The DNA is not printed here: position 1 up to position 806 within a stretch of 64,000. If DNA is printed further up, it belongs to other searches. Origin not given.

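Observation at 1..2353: Candidate defence operon: unknown upstream gene, short E1-like (ThiF) protein, then fused ABC-ATPase-DUF4435/TOPRIM (PARIS AriAB-like or OLD-like) nuclease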

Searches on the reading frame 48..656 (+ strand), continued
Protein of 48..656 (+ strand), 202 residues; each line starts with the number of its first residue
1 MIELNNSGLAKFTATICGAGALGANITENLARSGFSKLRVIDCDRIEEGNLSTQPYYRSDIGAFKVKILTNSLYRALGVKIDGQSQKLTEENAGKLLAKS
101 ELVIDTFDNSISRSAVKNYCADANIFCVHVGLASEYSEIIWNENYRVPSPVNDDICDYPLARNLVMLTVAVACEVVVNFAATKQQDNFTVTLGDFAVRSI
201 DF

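Call 12: find_homologous_proteins(query=window:48-653:+, max_evalue=0.00001)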
Query window:48-653:+ (202 aa): 3037 proteins with E <= 0.00001 among 3165 candidates; the best 120 are listed.
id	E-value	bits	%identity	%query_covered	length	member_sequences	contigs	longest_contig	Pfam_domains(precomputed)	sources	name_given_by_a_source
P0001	2.3e-116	404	95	95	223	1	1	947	PF00899.28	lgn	-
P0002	1.5e-113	395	91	97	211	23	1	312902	PF00899.28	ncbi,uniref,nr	ncbi:MAG: ThiF family adenylyltransferase [Okeania sp. SIO2C2]|uniref:ThiF family adenylyltransferas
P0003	1.5e-107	375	88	95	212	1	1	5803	PF00899.28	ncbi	-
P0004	1.4e-106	372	86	96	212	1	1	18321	PF00899.28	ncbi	ncbi:MAG: ThiF family adenylyltransferase [Cyanobacteria bacterium P01_H01_bin.35]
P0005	5.7e-106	370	87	96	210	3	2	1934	PF00899.28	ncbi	-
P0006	8.3e-106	369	85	96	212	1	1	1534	PF00899.28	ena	-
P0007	1.5e-105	369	85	96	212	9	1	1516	PF00899.28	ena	-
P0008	2.6e-105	368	87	95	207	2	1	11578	PF00899.28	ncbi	-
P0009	5.0e-105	367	85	96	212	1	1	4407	PF00899.28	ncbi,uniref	ncbi:ThiF family adenylyltransferase [Dapis sp. BLCC M126]|uniref:ThiF family adenylyltransferase n=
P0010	1.4e-104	366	85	96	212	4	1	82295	PF00899.28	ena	-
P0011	5.2e-103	360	85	94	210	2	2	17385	PF00899.28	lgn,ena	-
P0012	2.8e-101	355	82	96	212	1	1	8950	PF00899.28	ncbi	ncbi:MAG: ThiF family adenylyltransferase [Trichodesmium sp.]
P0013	1.5e-100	352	83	94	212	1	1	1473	PF00899.28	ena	-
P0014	3.4e-97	341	78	96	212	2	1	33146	PF00899.28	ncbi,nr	ncbi:MAG: ThiF family adenylyltransferase [Cyanobacteriota bacterium]|nr:ThiF family adenylyltransfe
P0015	5.1e-94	331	75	96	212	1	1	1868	PF00899.28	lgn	-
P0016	8.3e-94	330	75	96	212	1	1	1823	PF00899.28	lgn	-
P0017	1.2e-93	330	75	96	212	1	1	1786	PF00899.28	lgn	-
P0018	1.2e-93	330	75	96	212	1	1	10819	PF00899.28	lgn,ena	-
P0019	1.2e-92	327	76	96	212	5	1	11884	PF00899.28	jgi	-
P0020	7.9e-92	324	72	95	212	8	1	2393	PF00899.28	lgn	-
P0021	1.3e-91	323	73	96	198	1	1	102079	PF00899.28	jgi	jgi:molybdopterin/thiamine biosynthesis adenylyltransferase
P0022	1.4e-91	323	73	96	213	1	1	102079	PF00899.28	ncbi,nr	ncbi:MAG: ThiF family adenylyltransferase [Scytonematopsis contorta HA4267-MV1]|nr:ThiF family adeny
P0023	3.6e-91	322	73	96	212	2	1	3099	PF00899.28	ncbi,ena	-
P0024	1.4e-90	320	74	96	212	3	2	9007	PF00899.28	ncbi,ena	-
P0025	1.5e-90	320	73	96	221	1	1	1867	PF00899.28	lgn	-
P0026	2.3e-90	319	74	92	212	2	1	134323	PF00899.28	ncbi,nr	ncbi:MAG: ThiF family adenylyltransferase [Microcoleus vaginatus WJT46-NPBG5]|nr:ThiF family adenyly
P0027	2.7e-90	319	71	96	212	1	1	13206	PF00899.28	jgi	jgi:molybdopterin-synthase adenylyltransferase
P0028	2.8e-90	319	70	97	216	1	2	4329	PF00899.28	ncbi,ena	-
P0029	3.1e-90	319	72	95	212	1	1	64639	PF00899.28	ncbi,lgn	-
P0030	3.8e-90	318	72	95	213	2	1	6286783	PF00899.28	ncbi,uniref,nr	ncbi:ThiF family adenylyltransferase [[Phormidium] sp. ETS-05]|uniref:ThiF family adenylyltransferas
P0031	5.1e-90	318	72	96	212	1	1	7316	PF00899.28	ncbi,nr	ncbi:MAG: ThiF family adenylyltransferase [Symploca sp. SIO2G7]|nr:ThiF family adenylyltransferase [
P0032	5.4e-90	318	74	96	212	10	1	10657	PF00899.28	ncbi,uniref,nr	ncbi:ThiF family adenylyltransferase [Kamptonema sp. UHCC 0994]|uniref:ThiF family adenylyltransfera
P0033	6.7e-90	318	71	95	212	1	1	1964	PF00899.28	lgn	-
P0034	8.2e-90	317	72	96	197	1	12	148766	PF00899.28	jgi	jgi:molybdopterin/thiamine biosynthesis adenylyltransferase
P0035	9.7e-90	317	72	96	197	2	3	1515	PF00899.28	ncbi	-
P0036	9.8e-90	317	73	95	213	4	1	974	PF00899.28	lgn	-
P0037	1.1e-89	317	75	93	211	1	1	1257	PF00899.28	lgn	-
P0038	1.3e-89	317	73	96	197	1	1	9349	PF00899.28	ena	-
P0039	1.9e-89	316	74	91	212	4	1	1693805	PF00899.28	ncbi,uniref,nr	ncbi:ThiF family adenylyltransferase [Microcoleus sp. FACHB-68]|uniref:ThiF family adenylyltransfera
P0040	2.0e-89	316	71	96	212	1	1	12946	PF00899.28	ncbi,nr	ncbi:MAG TPA: ThiF family adenylyltransferase [Kamptonema sp.]|nr:ThiF family adenylyltransferase [K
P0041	2.1e-89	316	76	94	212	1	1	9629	PF00899.28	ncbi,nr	ncbi:MAG TPA: ThiF family adenylyltransferase [Nostocaceae cyanobacterium]|nr:ThiF family adenylyltr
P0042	2.1e-89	316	73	96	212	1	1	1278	PF00899.28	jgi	jgi:molybdopterin/thiamine biosynthesis adenylyltransferase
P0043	3.0e-89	316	71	96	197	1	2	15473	PF00899.28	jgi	jgi:molybdopterin/thiamine biosynthesis adenylyltransferase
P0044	3.1e-89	315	72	96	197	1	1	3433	PF00899.28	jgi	jgi:molybdopterin/thiamine biosynthesis adenylyltransferase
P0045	4.4e-89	315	72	95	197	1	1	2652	PF00899.28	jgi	jgi:molybdopterin/thiamine biosynthesis adenylyltransferase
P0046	4.4e-89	315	73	95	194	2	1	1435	PF00899.28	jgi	jgi:molybdopterin/thiamine biosynthesis adenylyltransferase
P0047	5.4e-89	315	73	96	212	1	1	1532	PF00899.28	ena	-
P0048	8.6e-89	314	72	96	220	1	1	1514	PF00899.28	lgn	-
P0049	8.8e-89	314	73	94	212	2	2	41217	PF00899.28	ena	-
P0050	9.9e-89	314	72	95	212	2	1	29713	PF00899.28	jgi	jgi:molybdopterin/thiamine biosynthesis adenylyltransferase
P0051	1.2e-88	314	73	96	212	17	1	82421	PF00899.28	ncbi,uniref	ncbi:ThiF family adenylyltransferase [Microcoleus sp. AT8-B4]|uniref:ThiF family adenylyltransferase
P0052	1.3e-88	313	73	95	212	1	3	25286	PF00899.28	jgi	jgi:molybdopterin-synthase adenylyltransferase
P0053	1.3e-88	313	71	96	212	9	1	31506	PF00899.28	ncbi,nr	ncbi:MAG: ThiF family adenylyltransferase [Symploca sp. SIO1B1]|nr:ThiF family adenylyltransferase [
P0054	1.5e-88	313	70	95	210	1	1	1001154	PF00899.28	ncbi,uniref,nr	ncbi:ThiF family adenylyltransferase [Ancylothrix sp. C2]|uniref:ThiF family adenylyltransferase n=1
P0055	1.5e-88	313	72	96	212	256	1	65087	PF00899.28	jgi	jgi:molybdopterin/thiamine biosynthesis adenylyltransferase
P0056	1.6e-88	313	72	96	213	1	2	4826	PF00899.28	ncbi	-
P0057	1.9e-88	313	70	96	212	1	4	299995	PF00899.28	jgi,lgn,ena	-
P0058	2.0e-88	313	72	96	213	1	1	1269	PF00899.28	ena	-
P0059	2.1e-88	313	72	95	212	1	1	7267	PF00899.28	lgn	-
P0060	2.1e-88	313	72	96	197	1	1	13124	PF00899.28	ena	-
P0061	2.1e-88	313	74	96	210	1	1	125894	PF13241.13,PF00899.28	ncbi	-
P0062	2.1e-88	313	71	95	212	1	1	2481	PF00899.28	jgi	jgi:molybdopterin-synthase adenylyltransferase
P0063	2.5e-88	312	73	95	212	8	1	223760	PF00899.28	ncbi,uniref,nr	ncbi:ThiF family adenylyltransferase [Microcoleus sp. FACHB-831]|uniref:ThiF family adenylyltransfer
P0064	2.6e-88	312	73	96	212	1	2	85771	PF00899.28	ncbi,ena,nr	ncbi:MAG: ThiF family adenylyltransferase [Calothrix sp. MO_167.B12]|nr:ThiF family adenylyltransfer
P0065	2.6e-88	312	72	96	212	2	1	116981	PF00899.28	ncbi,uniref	ncbi:ThiF family adenylyltransferase [Microcoleus sp. Pol11C2]|uniref:ThiF family adenylyltransferas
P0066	2.7e-88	312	72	96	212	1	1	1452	PF00899.28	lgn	-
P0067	3.1e-88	312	72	93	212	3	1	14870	PF00899.28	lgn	-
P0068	3.2e-88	312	72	95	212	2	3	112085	PF00899.28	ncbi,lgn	ncbi:MAG: ThiF family adenylyltransferase [Actinomycetota bacterium]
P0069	3.8e-88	312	70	95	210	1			PF00899.28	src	-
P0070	3.8e-88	312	74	91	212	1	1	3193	PF00899.28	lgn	-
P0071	3.9e-88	312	73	94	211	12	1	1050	PF00899.28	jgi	jgi:molybdopterin/thiamine biosynthesis adenylyltransferase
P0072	3.9e-88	312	71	95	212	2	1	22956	PF00899.28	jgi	jgi:molybdopterin-synthase adenylyltransferase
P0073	4.2e-88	312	72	95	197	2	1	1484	PF00899.28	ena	-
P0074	4.5e-88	312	74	94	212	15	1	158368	PF00899.28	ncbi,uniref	ncbi:ThiF family adenylyltransferase [Microcoleus sp. MOSTC5]|uniref:ThiF family adenylyltransferase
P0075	4.8e-88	312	71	97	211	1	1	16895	PF00899.28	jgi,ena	jgi:molybdopterin/thiamine biosynthesis adenylyltransferase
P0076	5.0e-88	312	70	96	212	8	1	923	PF00899.28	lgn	-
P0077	5.6e-88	311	70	96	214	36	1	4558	PF00899.28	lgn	-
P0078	5.8e-88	311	71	94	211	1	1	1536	PF00899.28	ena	-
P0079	6.7e-88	311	71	96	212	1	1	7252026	PF00899.28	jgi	jgi:molybdopterin/thiamine biosynthesis adenylyltransferase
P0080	7.1e-88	311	71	96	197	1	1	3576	PF00899.28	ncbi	-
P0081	7.2e-88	311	70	96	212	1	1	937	PF00899.28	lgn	-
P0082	8.0e-88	311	73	93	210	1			PF00899.28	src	-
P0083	8.1e-88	311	72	94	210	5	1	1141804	PF00899.28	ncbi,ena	-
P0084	8.9e-88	311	73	96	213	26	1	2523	PF00899.28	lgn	-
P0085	9.6e-88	311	69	97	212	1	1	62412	PF00899.28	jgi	jgi:molybdopterin-synthase adenylyltransferase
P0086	1.0e-87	311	68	96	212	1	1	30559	PF00899.28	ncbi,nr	ncbi:MAG: ThiF family adenylyltransferase [Symploca sp. SIO2C1]|nr:ThiF family adenylyltransferase [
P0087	1.0e-87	311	72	93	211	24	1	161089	PF00899.28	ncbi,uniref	ncbi:ThiF family adenylyltransferase [Floridanema aerugineum]|uniref:ThiF family adenylyltransferase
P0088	1.0e-87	310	72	94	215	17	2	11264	PF00899.28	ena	-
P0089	1.1e-87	310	68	97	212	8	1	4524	PF00899.28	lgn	-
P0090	1.1e-87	310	70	97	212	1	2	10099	PF00899.28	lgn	-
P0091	1.4e-87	310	69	94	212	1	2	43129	PF00899.28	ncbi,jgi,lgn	jgi:molybdopterin/thiamine biosynthesis adenylyltransferase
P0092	1.6e-87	310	71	96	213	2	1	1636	PF00899.28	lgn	-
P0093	1.6e-87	310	70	96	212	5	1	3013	PF00899.28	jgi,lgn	-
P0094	1.7e-87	310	72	96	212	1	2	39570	PF00899.28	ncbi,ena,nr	ncbi:MAG: ThiF family adenylyltransferase [Calothrix sp. MO_192.B10]|nr:ThiF family adenylyltransfer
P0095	1.8e-87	310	71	94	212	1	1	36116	PF00899.28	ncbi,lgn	ncbi:MAG: ThiF family adenylyltransferase [Cyanobacteria bacterium P01_E01_bin.42]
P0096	1.9e-87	310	70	96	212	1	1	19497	PF00899.28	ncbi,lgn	ncbi:MAG: ThiF family adenylyltransferase [Xenococcaceae cyanobacterium]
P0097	1.9e-87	310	70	96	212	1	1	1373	PF00899.28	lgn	-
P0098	2.0e-87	310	72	94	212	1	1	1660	PF00899.28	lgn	-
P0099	2.1e-87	310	71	96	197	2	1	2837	PF00899.28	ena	-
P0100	2.2e-87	309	69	97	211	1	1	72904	PF00899.28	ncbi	ncbi:MAG: ThiF family adenylyltransferase [Potamolinea sp.]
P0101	2.2e-87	309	71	96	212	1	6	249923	PF00899.28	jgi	jgi:molybdopterin-synthase adenylyltransferase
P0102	2.4e-87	309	70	96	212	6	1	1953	PF00899.28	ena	-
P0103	2.4e-87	309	70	95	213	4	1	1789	PF00899.28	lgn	-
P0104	2.5e-87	309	71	96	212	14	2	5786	PF00899.28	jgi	jgi:molybdopterin-synthase adenylyltransferase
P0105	2.6e-87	309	70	96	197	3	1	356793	PF00899.28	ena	-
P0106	2.6e-87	309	70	97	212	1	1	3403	PF00899.28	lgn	-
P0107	2.7e-87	309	68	96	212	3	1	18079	PF00899.28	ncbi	ncbi:MAG: ThiF family adenylyltransferase [Hormoscilla sp.]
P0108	2.8e-87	309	69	96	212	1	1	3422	PF00899.28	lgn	-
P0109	2.9e-87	309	68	97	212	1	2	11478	PF00899.28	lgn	-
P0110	3.1e-87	309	72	96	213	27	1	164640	PF00899.28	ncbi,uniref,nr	ncbi:ThiF family adenylyltransferase [Trichocoleus sp. FACHB-90]|uniref:HesA/MoeB/ThiF family protei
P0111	3.5e-87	309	73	94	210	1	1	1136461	PF00899.28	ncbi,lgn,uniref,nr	ncbi:ThiF family adenylyltransferase [Fischerella sp. PCC 9605]|uniref:ThiF family adenylyltransfera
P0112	3.6e-87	309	71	94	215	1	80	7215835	PF00899.28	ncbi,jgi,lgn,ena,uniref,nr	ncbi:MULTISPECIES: ThiF family adenylyltransferase [Planktothricoides]|uniref:ThiF family adenylyltr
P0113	3.8e-87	309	72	94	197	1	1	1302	PF00899.28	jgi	jgi:molybdopterin/thiamine biosynthesis adenylyltransferase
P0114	3.8e-87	309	71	95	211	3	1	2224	PF00899.28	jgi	jgi:molybdopterin/thiamine biosynthesis adenylyltransferase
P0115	4.1e-87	309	71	96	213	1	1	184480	PF00899.28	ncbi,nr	ncbi:ThiF family adenylyltransferase [Cyanobacteria bacterium FACHB-472]|nr:ThiF family adenylyltran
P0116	4.6e-87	308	71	96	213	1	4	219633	PF00899.28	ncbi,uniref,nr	ncbi:ThiF family adenylyltransferase [Funiculus sociatus GB2-A5]|uniref:ThiF family adenylyltransfer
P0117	4.6e-87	308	71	95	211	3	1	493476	PF00899.28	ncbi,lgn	ncbi:MAG: ThiF family adenylyltransferase [Nostochopsis sp.]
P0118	4.7e-87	308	73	94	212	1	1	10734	PF00899.28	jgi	jgi:molybdopterin/thiamine biosynthesis adenylyltransferase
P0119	5.0e-87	308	71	94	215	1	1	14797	PF00899.28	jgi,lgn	-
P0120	5.2e-87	308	71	96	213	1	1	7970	PF00899.28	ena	-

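Call 15: find_related_loci(query=A1, collection=genome_contigs, flank=8000)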
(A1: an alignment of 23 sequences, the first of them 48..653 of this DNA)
Query A1 (202 aa) in genome_contigs; peptide patterns used: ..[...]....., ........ (x = any residue, [..] = any of these).
599 stretches matched a pattern (row limit reached: there are more); 423 encode a relative of the query (tblastn E <= 1e-3); the best 80 are kept; 80 distinct loci.
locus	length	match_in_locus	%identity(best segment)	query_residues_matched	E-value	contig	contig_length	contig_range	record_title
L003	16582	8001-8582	95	9-202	1e-123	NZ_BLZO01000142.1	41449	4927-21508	Okeania sp. KiyG1 sequence142, whole genome shotgun sequence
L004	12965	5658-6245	93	7-202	1e-121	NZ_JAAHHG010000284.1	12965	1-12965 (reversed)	MAG: Okeania sp. SIO3B5 3B5_NODE_284, whole genome shotgun sequence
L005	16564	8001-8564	96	15-202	2e-121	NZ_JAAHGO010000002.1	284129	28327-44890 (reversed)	MAG: Okeania sp. SIO2C9 2C9_NODE_2, whole genome shotgun sequence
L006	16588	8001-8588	92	7-202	1e-120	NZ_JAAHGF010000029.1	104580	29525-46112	MAG: Okeania sp. SIO1I7 1I7_NODE_29, whole genome shotgun sequence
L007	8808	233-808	93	9-200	8e-121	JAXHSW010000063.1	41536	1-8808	MAG: Cyanobacteriota bacterium isolate MAG08_tar_biofilm MAG08_63, whole genome shotgun sequence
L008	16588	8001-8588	92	7-202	2e-120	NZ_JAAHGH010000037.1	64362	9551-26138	MAG: Okeania sp. SIO2B3 2B3_NODE_37, whole genome shotgun sequence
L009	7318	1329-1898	88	9-198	2e-114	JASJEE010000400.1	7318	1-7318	MAG: Microcoleaceae cyanobacterium MO_207.B10 MO_207.c_2830, whole genome shotgun sequence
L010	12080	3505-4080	88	9-200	9e-114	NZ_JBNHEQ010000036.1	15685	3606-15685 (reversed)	Dapis sp. BLCC M172 NODE_874_length_15685_cov_47.737172, whole genome shotgun sequence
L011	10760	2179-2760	86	7-200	1e-112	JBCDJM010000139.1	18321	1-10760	MAG: Cyanobacteria bacterium P01_H01_bin.35 k141_124745_length_18321_cov_30.9637, whole genome shotgun sequence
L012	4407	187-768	85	7-200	2e-112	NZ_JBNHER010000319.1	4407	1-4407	Dapis sp. BLCC M126 strain BLCC-M126 NODE_1191_length_4407_cov_26.840074, whole genome shotgun sequence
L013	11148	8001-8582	85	7-200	7e-111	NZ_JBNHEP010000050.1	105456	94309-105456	Dapis sp. BLCC M229 strain BLCC-M229 NODE_79_length_105456_cov_58.560090, whole genome shotgun sequence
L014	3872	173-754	85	7-200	3e-112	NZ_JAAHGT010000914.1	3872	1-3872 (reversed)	MAG: Okeania sp. SIO2F4 2F4_NODE_914, whole genome shotgun sequence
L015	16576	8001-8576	85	9-200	2e-110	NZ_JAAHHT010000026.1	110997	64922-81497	MAG: Okeania sp. SIO3I5 3I5_NODE_26, whole genome shotgun sequence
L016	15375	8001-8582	78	9-202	2e-103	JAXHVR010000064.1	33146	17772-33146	MAG: Cyanobacteriota bacterium isolate MAG82_tar_biofilm MAG82_64, whole genome shotgun sequence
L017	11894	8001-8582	76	9-202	1e-100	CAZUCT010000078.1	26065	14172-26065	MAG TPA_asm: uncultured bacterium isolate SRP141376_co3_269 genome assembly, contig: NODE_4947_length_26065_cov_62.15840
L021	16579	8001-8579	73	9-201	2e-97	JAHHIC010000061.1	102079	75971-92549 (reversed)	MAG: Scytonematopsis contorta HA4267-MV1 scaffold_36_c1, whole genome shotgun sequence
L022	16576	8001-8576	72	9-200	2e-97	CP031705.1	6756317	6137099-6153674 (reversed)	Microcoleus vaginatus HSN003, whole genome shotgun sequence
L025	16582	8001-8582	74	7-200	6e-97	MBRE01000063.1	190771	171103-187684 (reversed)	Oscillatoriales cyanobacterium USR001 contig_47, whole genome shotgun sequence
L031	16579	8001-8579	72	9-201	3e-96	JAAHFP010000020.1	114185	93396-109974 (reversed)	MAG: Symploca sp. SIO1C2 1C2_NODE_20, whole genome shotgun sequence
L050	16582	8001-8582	73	7-200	5e-95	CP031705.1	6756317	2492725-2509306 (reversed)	Microcoleus vaginatus HSN003, whole genome shotgun sequence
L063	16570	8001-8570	72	9-198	2e-94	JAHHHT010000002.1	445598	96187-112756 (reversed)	MAG: Oscillatoria princeps RMCB-10 scaffold_22_c2, whole genome shotgun sequence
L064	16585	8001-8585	69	7-201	3e-94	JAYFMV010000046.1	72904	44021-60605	MAG: Potamolinea sp. isolate R1S1 contig_240, whole genome shotgun sequence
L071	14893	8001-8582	70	9-202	9e-94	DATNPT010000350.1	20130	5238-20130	MAG TPA_asm: Chroococcales cyanobacterium isolate SMAG_U16488 k141_4239390, whole genome shotgun sequence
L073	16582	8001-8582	72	7-200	4e-94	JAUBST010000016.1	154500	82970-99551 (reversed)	Microcoleus sp. F6_B6 NODE_28_length_154500_cov_141.313949, whole genome shotgun sequence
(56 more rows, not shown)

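Call 20: search_protein_families(library=padloc, proteins=[L008:8845-11313:-, L007:1129-2295:+, L007:2306-3391:+, L005:8776-10161:+, L005:10167-11081:+, L004:4056-5324:+, L006:7219-7569:-], max_evalue=0.001)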
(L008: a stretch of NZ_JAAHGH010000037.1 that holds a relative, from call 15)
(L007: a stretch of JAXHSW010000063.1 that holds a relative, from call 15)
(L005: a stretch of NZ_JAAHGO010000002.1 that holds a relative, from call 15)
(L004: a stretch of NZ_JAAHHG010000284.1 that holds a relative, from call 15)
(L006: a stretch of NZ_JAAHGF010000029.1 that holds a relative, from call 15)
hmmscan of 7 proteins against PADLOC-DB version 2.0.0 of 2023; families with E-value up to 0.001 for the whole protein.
L008:8845-11313:- (822 aa): 37 families (the best 25 are shown)
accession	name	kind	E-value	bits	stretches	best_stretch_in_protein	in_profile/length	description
PDLC02979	AriA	-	8.6e-18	63.3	1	40-431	16-373/373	-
PDLC02358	Old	-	8.5e-17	59.1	1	371-561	273-455/578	Old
PDLC02980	AriA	-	6.4e-16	57.2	1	237-432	137-304/304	-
PDLC00091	GajA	-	1.7e-14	51.6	1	383-533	297-443/627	AAA ATPase domain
PDLC00096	GajA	-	9.9e-13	45.7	1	381-540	284-438/630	AAA ATPase domain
PDLC00071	GajA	-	3.6e-12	43.9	1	45-500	21-392/588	AAA ATPase domain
PDLC00073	GajA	-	4.1e-12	43.8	1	385-575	278-480/589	AAA ATPase domain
PDLC02335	AbiLi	-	1.3e-11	42.1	1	48-447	77-255/326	AbiLi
PDLC00099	GajA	-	4.2e-11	40.5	1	384-584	300-474/626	AAA ATPase domain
PDLC00063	GajA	-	5.2e-11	39.8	1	367-500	330-468/679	AAA ATPase domain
PDLC04135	mad3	-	1.3e-10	39.4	1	41-455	16-348/374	mads_3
PDLC04164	AriA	-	1.4e-08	32.6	1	244-439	64-244/253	-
PDLC03878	NsnB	-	1.7e-08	32.6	1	251-433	178-283/345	-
PDLC04180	HEC-01A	-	5.4e-08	30.4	1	379-455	272-347/382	-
PDLC00310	PtuA1|PtuA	-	7.4e-08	29.9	1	381-449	289-352/443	AAA ATPase domain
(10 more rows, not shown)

L007:1129-2295:+ (389 aa): 1 family
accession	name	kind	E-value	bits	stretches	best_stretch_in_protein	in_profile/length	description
PDLC03835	DzbA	-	9.8e-57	191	1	5-387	5-383/393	-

L007:2306-3391:+ (362 aa): 0 families

L005:8776-10161:+ (462 aa): 36 families (the best 25 are shown)
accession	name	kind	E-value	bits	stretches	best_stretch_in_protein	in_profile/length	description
PDLC04164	AriA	-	2.3e-24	84.3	2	242-447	46-238/253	-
PDLC02979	AriA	-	1.3e-18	66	1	5-444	3-372/373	-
PDLC00265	PtuA1|PtuA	-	6.8e-14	49.8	1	236-459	159-385/479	AAA ATPase domain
PDLC04135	mad3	-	1.9e-12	45.4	1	12-447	9-329/374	mads_3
PDLC00289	PtuA1|PtuA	-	8.6e-12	42.8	1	366-445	213-292/404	AAA ATPase domain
PDLC02980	AriA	-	1.2e-11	43.2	1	29-446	3-304/304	-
PDLC00283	PtuA1|PtuA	-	1.8e-10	38.5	1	259-445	173-344/448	AAA ATPase domain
PDLC00290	PtuA1|PtuA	-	2.5e-10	38.3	1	377-456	243-324/414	AAA ATPase domain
PDLC00285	PtuA1|PtuA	-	8e-10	36.5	1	193-457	90-344/432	AAA ATPase domain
PDLC00303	PtuA1|PtuA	-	7e-09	33.2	1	281-445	130-282/386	AAA ATPase domain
PDLC04734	PDC-M62A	-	7.9e-09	33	1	29-445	64-463/597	-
PDLC00266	PtuA1|PtuA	-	1.3e-08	32.5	1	29-447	29-382/483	AAA ATPase domain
PDLC00278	PtuA1|PtuA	-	3.8e-08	31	1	4-65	2-64/436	AAA ATPase domain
PDLC00075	GajA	-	4.4e-08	30.1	1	279-445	150-310/536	AAA ATPase domain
PDLC00274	PtuA1|PtuA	-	7.7e-08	30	1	27-444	36-348/438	AAA ATPase domain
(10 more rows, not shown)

L005:10167-11081:+ (305 aa): 2 families
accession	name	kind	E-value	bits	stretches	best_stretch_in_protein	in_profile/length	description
PDLC02983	AriB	-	4.7e-28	96.9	1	31-256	3-227/236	-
PDLC02981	AriAB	-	4.3e-09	33.6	1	32-151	433-553/694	-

L004:4056-5324:+ (423 aa): 20 families
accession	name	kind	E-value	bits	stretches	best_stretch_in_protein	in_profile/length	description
PDLC01674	Cas12f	-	4.4e-108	359.8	1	2-390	15-380/389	CAS-V-F; effector__SPE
PDLC01678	Cas12f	-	4.4e-108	359.8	1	2-390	15-380/389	Cas14c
PDLC00931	Cas12u2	-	1.7e-46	157.6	2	30-286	94-333/445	Cas12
PDLC01039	Csx1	-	2.5e-45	153.4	1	31-370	32-309/315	found elsewhere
PDLC01691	Cas12f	-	1.7e-43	147.8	1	9-367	10-328/332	CAS-V-F; effector__SPE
PDLC00933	Cas12u4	-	3.1e-42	143.1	1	52-388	101-453/488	Cas12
PDLC01700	Cas12f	-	3.1e-41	139.8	1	151-375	191-427/458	CAS-V-F; effector__SPE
PDLC01698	Cas12f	-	1.1e-36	125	2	94-286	139-320/411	CAS-V-F; effector__SPE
PDLC01699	Cas12f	-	2.9e-22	77.5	1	17-364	22-388/399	CAS-V-F; effector__SPE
PDLC00932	Cas12u3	-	1.2e-21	75.6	1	14-364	19-385/398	Cas12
PDLC01690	Cas12f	-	4.1e-21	73.7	1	83-369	116-416/440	CAS-V-F; effector__SPE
PDLC01673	Cas12f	-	3.5e-18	63.8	1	162-371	290-503/507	CAS-V-F; effector__SPE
PDLC01677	Cas12f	-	2.5e-16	57.8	1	163-371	290-503/506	Cas14b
PDLC01692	Cas12f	-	1.4e-08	32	1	211-368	362-529/532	CAS-V-F; effector__SPE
PDLC00930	Cas12u1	-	1.5e-08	32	1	251-368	407-530/533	Cas12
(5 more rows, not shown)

L006:7219-7569:- (116 aa): 0 families
